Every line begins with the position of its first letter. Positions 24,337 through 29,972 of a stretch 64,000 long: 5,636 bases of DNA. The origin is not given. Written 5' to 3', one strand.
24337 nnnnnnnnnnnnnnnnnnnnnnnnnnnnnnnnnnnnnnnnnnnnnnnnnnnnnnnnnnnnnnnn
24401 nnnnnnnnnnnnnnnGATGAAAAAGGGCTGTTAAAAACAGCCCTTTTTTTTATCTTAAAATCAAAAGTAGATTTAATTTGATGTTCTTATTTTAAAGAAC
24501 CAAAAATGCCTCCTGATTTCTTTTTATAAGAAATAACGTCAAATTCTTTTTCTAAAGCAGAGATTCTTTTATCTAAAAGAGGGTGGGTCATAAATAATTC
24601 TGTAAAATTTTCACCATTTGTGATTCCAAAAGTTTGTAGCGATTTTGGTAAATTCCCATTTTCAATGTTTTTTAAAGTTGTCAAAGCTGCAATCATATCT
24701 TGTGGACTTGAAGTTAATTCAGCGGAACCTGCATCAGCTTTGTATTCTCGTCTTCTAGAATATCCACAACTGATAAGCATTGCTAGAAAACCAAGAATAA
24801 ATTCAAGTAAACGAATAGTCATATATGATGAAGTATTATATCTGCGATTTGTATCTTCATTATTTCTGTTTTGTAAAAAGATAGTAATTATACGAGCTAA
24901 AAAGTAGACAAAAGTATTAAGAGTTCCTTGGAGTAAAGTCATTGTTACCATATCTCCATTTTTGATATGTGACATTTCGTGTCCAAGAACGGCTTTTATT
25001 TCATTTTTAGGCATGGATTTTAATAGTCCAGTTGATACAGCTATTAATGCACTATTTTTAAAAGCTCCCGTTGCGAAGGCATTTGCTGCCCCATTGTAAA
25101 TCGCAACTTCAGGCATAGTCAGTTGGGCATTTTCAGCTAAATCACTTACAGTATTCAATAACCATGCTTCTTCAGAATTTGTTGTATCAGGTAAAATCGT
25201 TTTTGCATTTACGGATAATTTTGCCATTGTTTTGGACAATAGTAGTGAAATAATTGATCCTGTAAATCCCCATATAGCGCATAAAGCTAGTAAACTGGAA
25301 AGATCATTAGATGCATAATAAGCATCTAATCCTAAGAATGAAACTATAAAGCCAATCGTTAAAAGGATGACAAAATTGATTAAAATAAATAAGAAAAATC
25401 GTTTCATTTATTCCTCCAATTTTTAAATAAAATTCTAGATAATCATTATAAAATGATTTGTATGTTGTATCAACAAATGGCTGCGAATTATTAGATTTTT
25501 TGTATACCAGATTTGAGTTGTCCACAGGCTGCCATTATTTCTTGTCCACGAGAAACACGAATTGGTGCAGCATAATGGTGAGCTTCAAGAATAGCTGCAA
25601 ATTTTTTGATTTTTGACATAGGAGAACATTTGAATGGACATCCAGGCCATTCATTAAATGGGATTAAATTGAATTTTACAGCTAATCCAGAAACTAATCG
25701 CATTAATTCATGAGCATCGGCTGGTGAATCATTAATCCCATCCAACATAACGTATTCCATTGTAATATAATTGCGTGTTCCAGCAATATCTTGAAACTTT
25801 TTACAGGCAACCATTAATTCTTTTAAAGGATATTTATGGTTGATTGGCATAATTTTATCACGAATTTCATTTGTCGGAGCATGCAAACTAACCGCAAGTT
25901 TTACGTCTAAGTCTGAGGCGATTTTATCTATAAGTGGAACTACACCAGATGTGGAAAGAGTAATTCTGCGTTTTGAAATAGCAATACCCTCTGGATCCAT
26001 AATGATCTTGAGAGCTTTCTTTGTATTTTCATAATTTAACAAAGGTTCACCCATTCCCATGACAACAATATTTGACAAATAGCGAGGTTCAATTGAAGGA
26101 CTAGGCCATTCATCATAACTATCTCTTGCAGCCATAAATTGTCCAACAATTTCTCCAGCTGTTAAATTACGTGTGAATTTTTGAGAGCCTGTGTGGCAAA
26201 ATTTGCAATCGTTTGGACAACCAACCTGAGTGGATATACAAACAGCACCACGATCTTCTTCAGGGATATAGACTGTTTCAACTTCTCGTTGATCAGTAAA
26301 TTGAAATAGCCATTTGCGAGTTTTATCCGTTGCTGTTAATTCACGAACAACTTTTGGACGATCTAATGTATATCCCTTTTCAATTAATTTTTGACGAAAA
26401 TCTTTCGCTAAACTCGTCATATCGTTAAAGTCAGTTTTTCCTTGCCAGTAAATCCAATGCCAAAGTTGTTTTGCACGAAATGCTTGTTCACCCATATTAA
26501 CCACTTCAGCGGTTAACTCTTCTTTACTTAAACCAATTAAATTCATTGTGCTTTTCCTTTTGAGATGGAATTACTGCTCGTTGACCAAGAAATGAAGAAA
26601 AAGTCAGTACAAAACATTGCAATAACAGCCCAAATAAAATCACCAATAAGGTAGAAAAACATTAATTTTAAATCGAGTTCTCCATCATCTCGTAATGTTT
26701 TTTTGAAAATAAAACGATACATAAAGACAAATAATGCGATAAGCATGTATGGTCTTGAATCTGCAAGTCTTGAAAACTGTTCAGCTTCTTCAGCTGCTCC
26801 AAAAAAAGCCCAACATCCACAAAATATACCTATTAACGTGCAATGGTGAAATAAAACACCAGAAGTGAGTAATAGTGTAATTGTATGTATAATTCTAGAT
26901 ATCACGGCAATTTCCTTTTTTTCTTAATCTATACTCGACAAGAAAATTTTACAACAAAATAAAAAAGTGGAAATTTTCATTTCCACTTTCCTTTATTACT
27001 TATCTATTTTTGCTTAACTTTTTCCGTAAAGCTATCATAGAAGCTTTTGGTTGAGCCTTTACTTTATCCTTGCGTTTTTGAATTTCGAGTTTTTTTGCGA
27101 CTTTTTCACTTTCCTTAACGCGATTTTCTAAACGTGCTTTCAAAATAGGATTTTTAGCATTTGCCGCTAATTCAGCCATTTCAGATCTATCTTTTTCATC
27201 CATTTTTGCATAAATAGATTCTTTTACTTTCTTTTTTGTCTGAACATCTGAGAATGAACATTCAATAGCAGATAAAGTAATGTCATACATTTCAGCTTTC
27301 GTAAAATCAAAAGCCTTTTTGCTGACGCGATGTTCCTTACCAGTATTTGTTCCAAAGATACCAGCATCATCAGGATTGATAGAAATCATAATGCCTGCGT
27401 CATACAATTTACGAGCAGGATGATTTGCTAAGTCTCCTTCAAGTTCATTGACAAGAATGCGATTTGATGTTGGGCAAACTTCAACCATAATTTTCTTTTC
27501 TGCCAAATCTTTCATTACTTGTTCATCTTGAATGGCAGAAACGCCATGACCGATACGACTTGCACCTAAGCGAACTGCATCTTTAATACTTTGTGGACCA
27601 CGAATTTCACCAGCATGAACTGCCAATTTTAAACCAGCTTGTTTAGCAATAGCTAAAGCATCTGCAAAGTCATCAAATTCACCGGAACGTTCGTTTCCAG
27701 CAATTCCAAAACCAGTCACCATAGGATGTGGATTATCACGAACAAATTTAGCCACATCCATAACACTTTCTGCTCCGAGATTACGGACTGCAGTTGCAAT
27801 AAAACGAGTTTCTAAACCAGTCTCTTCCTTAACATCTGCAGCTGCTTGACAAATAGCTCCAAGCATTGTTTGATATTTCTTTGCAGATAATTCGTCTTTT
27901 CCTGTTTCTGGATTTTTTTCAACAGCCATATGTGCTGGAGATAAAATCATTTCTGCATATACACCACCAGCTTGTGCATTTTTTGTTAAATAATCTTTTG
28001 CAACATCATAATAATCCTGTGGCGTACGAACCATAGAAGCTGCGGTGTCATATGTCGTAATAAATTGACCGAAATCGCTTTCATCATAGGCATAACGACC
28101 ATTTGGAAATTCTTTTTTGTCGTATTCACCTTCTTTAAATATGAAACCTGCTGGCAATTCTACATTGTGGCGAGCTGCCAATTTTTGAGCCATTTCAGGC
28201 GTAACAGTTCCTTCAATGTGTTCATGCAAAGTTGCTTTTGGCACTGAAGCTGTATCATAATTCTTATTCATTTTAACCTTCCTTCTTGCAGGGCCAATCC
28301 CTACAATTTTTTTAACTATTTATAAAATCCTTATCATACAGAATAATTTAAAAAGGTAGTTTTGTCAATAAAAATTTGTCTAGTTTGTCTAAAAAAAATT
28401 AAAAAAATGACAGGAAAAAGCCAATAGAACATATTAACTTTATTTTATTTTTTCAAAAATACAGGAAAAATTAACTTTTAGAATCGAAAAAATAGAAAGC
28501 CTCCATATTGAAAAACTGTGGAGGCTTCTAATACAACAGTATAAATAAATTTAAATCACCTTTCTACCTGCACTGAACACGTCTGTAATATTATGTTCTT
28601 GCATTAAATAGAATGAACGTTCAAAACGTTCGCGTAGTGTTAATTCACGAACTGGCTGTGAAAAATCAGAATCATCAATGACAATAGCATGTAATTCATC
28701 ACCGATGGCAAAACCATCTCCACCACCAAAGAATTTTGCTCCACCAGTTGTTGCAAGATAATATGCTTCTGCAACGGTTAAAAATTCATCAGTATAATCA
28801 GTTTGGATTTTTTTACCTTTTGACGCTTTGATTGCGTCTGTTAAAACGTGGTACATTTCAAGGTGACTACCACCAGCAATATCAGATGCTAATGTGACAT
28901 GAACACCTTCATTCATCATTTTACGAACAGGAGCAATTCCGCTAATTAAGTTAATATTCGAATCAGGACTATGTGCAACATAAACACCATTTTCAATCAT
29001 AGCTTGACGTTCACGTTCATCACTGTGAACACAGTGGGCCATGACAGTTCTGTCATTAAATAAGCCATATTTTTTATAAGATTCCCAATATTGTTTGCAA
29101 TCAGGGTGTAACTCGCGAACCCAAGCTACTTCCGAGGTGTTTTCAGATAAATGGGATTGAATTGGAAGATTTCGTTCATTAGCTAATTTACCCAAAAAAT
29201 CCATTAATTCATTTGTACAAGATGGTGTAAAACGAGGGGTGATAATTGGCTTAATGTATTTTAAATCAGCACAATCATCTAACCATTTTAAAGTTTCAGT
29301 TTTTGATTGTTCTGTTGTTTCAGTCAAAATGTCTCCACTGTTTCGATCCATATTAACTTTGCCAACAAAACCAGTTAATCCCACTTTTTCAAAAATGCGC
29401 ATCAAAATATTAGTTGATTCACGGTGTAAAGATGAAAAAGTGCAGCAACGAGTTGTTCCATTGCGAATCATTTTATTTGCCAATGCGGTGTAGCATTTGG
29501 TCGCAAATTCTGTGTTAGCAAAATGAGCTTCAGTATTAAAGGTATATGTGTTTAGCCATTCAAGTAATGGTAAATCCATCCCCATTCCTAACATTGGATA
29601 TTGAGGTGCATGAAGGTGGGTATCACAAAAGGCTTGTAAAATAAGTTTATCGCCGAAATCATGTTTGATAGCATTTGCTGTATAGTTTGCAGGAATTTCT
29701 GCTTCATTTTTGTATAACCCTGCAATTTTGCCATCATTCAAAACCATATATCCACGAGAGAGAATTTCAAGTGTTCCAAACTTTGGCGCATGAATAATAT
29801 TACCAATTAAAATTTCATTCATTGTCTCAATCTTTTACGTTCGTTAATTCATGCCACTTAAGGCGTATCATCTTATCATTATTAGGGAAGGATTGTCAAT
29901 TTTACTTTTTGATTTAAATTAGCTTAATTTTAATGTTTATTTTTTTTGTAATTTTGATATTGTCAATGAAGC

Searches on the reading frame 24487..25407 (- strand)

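Call 62: search_protein_families(library=pfam, proteins=[window:24487-25407:-], max_evalue=0.00001)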
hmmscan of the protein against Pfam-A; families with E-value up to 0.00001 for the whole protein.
window:24487-25407:- (306 aa): 2 families
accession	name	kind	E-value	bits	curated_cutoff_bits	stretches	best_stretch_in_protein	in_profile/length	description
PF01435.24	Peptidase_M48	-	1e-39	136.8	20.3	1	78-287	2-184/186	Peptidase family M48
PF05569.17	Peptidase_M56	-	2.1e-06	27.6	31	1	37-161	97-217/296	BlaR1 peptidase M56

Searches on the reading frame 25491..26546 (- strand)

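Call 62: search_protein_families(library=pfam, proteins=[window:25491-26546:-], max_evalue=0.00001)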
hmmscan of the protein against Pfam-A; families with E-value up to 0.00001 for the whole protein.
window:25491-26546:- (351 aa): 2 families
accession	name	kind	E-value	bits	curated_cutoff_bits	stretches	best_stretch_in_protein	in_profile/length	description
PF21016.3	RlmN_N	-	3e-18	65.8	24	1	1-56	1-56/60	Ribosomal RNA large subunit methyltransferase N-terminal domain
PF04055.27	Radical_SAM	-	8.3e-16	59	29.5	1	104-277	1-161/166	Radical SAM superfamily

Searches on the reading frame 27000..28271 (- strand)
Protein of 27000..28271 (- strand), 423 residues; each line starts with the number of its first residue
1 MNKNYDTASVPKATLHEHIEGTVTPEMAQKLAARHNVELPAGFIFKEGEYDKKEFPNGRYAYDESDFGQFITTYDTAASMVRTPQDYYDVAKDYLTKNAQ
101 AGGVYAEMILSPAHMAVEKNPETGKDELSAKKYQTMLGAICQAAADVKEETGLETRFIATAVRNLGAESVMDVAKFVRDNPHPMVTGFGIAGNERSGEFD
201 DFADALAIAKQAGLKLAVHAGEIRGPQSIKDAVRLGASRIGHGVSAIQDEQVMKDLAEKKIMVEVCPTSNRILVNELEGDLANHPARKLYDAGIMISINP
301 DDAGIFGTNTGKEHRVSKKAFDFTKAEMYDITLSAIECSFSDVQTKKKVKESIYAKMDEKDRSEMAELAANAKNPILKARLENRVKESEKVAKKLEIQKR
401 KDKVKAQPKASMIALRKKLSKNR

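Call 62: search_protein_families(library=pfam, proteins=[window:27000-28271:-], max_evalue=0.00001)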
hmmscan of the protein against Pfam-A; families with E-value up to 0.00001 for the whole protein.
window:27000-28271:- (423 aa): 1 family
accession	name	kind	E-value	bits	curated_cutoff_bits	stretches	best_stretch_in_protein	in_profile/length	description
PF00962.28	A_deaminase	-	2.8e-71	240.7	27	1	11-355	1-329/330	Adenosine deaminase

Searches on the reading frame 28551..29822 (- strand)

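Call 62: search_protein_families(library=pfam, proteins=[window:28551-29822:-], max_evalue=0.00001)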
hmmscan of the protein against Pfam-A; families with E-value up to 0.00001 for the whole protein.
window:28551-29822:- (423 aa): 2 families
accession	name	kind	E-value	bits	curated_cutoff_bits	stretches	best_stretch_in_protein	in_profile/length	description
PF01979.26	Amidohydro_1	-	8.3e-44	150.7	25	1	64-421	5-344/345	Amidohydrolase family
PF07969.17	Amidohydro_3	-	6.4e-08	32.9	29.7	1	204-369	261-428/472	Amidohydrolase family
